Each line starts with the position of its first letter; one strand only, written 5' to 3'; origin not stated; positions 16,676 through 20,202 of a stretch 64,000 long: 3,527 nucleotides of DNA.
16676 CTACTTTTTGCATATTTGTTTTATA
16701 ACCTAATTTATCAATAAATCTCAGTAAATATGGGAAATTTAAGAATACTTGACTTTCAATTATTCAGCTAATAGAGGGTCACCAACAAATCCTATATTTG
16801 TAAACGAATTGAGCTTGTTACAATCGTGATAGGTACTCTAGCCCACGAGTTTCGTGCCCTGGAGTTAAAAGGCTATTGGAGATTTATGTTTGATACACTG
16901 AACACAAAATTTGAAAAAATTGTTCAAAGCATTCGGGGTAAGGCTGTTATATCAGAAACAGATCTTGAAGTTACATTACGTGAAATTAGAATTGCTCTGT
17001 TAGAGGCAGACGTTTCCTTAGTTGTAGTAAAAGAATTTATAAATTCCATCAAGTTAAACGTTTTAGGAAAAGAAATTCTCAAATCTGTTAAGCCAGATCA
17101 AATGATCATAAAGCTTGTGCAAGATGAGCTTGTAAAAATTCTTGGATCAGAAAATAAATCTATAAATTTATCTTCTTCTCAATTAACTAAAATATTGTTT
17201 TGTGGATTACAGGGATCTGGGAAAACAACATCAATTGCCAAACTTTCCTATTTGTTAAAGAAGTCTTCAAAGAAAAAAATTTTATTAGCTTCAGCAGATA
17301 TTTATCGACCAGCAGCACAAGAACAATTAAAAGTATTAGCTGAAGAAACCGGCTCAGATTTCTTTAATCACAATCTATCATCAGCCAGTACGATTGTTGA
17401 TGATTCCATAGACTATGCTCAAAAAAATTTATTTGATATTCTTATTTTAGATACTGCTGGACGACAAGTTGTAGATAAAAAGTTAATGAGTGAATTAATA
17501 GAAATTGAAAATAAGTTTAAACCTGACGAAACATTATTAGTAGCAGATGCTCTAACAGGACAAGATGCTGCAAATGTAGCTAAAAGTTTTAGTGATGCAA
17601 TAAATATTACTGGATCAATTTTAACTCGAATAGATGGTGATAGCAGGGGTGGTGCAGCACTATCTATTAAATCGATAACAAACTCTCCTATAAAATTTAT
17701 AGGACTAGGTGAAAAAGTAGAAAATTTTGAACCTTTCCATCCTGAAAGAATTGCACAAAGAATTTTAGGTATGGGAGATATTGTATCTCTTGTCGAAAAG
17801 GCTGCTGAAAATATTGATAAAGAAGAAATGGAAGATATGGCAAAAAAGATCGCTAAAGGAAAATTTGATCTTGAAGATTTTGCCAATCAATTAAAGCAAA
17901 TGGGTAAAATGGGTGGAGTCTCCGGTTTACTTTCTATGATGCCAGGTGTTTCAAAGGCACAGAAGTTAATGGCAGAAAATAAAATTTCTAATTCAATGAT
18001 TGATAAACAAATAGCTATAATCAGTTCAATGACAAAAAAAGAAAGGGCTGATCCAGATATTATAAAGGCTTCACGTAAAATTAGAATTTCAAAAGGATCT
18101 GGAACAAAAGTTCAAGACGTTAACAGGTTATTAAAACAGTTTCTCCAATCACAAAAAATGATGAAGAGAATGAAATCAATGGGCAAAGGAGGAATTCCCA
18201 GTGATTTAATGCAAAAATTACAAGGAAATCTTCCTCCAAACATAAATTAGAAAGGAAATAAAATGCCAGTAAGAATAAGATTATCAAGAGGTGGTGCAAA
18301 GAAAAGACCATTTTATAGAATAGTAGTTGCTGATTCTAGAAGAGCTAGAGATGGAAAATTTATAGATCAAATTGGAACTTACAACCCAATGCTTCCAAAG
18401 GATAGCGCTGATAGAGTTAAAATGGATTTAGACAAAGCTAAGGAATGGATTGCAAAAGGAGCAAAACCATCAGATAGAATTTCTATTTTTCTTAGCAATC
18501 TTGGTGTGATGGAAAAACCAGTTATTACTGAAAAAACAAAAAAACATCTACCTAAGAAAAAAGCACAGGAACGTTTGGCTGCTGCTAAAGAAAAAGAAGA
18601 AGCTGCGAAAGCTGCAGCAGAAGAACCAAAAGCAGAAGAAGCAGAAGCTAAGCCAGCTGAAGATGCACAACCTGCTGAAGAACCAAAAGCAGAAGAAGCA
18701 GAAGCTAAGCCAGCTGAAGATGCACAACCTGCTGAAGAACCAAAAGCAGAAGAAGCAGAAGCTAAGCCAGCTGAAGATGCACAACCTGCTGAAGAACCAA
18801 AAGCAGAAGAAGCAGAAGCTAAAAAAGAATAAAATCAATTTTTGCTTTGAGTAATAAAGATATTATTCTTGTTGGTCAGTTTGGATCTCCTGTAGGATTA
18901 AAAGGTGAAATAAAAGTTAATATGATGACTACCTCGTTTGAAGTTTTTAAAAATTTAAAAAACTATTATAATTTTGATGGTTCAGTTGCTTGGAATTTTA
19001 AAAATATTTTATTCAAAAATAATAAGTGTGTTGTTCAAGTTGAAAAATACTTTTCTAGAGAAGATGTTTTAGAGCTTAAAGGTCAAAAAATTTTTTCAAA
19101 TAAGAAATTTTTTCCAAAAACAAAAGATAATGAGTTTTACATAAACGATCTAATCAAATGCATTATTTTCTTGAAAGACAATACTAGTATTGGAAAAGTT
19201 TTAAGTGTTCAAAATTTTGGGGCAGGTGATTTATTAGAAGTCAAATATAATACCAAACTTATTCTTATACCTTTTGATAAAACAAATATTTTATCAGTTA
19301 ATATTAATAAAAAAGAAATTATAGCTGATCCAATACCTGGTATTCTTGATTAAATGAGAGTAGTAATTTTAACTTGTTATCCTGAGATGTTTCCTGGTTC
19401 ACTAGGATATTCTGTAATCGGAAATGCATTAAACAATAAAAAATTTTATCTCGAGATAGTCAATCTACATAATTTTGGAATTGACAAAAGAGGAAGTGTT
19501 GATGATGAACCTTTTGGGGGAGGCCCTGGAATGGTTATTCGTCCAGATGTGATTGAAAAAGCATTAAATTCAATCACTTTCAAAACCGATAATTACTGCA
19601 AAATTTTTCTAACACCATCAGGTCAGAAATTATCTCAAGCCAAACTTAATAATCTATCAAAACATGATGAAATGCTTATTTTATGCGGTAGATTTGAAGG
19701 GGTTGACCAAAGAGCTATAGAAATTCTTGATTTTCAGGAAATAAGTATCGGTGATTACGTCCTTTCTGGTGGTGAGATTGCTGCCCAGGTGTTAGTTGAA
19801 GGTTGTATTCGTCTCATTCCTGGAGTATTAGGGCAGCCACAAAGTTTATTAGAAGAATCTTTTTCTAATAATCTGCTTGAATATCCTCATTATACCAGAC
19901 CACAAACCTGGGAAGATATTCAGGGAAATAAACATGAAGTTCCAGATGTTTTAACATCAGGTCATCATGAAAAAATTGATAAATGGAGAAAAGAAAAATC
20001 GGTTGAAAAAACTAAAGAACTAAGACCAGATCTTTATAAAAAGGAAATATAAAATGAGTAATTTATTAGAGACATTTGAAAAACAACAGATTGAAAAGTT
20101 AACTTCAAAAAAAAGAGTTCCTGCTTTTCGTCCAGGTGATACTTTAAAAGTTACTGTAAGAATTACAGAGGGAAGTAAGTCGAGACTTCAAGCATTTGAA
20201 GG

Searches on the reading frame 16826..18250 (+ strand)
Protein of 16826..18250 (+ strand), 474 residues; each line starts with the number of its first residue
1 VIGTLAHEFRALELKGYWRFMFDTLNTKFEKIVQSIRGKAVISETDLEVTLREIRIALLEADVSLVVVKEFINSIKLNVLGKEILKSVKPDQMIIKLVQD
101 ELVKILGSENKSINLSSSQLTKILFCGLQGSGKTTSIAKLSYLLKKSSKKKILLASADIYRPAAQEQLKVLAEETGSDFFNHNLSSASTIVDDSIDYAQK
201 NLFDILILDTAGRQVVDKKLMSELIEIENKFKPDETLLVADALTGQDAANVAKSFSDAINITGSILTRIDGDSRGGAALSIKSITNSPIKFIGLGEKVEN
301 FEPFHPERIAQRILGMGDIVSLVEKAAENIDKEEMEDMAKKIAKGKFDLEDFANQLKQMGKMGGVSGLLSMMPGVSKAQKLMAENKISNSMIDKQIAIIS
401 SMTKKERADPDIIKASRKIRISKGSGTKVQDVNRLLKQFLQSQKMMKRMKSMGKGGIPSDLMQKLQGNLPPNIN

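Call 56: search_protein_families(library=ncbifam, proteins=[window:16826-18250:+], max_evalue=1e-8)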
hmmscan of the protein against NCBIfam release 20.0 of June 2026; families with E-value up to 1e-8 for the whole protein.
window:16826-18250:+ (474 aa): 7 families
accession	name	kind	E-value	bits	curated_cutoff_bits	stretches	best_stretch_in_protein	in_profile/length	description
TIGR00959.1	ffh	equivalog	1.8e-168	560.8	473.2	1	22-448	1-428/428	signal recognition particle protein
TIGR01425.1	SRP54_euk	equivalog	2.3e-86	290.3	576.25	1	25-445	5-428/428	signal recognition particle protein SRP54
TIGR00064.1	ftsY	equivalog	1.4e-63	214.8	260.7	1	48-313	4-278/279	signal recognition particle-docking protein FtsY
TIGR03499.1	FlhF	equivalog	9.6e-14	52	174.15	1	47-177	136-256/286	flagellar biosynthesis GTPase FlhF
NF009367.0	PRK12724.1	equivalog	5e-12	45.4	718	1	120-298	223-398/433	flagellar biosynthesis regulator FlhF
NF005230.0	PRK06731.1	equivalog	7.6e-12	45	553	1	92-299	58-262/281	flagellar biosynthesis regulator FlhF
NF009368.0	PRK12726.1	equivalog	4.9e-11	42.4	832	1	112-314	200-398/407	flagellar biosynthesis regulator FlhF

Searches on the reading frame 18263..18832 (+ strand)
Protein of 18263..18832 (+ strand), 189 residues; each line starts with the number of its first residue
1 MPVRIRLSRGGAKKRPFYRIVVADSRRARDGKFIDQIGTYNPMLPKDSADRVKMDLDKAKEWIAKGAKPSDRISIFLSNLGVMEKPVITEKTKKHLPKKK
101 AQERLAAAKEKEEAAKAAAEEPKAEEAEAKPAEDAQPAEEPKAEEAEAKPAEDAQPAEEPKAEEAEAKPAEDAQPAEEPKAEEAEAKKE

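Call 56: search_protein_families(library=ncbifam, proteins=[window:18263-18832:+], max_evalue=1e-8)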
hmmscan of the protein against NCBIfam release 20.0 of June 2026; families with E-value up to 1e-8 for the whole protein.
window:18263-18832:+ (189 aa): 4 families
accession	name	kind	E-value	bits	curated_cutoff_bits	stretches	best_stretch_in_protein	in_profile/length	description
NF011094.0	PRK14521.1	equivalog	2.6e-33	115.4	209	1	1-186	1-181/186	30S ribosomal protein S16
TIGR00002.1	S16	equivalog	5.2e-30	103.3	45.3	1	3-83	1-78/78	30S ribosomal protein S16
NF011093.0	PRK14520.1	equivalog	6.1e-23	81.5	165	1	1-149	1-151/156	30S ribosomal protein S16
NF011095.0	PRK14522.1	equivalog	1.2e-10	41.8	192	1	1-119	1-118/119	30S ribosomal protein S16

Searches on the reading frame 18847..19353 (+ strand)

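Call 56: search_protein_families(library=ncbifam, proteins=[window:18847-19353:+], max_evalue=1e-8)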
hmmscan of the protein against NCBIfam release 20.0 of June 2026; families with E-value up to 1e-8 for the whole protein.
window:18847-19353:+ (168 aa): 6 families
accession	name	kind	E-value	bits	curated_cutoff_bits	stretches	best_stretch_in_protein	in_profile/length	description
TIGR02273.1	16S_RimM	equivalog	1.3e-34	119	66.2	1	7-165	2-165/166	ribosome maturation factor RimM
NF011186.0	PRK14592.1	equivalog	3.6e-24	85.4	190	1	3-161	2-161/171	16S rRNA-processing protein RimM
NF010403.0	PRK13829.1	equivalog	5.6e-15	55.2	145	1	4-168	5-171/177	16S rRNA-processing protein RimM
NF011184.0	PRK14590.1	equivalog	1e-13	51.2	189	1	4-159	3-166/176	16S rRNA-processing protein RimM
NF011185.0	PRK14591.1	equivalog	1.9e-11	44.3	223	1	4-161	3-164/169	16S rRNA-processing protein RimM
NF011188.0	PRK14594.1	equivalog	5e-10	39.6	174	1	13-158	8-157/166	16S rRNA-processing protein RimM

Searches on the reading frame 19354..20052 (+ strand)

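Call 56: search_protein_families(library=ncbifam, proteins=[window:19354-20052:+], max_evalue=1e-8)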
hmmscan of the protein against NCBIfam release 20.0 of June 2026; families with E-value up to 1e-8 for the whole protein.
window:19354-20052:+ (232 aa): 2 families
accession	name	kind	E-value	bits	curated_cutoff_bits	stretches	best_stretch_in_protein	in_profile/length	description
NF000648.1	PRK00026.1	equivalog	3.6e-84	281.3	220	1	1-228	1-221/221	tRNA (guanosine(37)-N1)-methyltransferase TrmD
TIGR00088.1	trmD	equivalog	9.2e-78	260.7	195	1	1-230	1-223/233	tRNA (guanosine(37)-N1)-methyltransferase TrmD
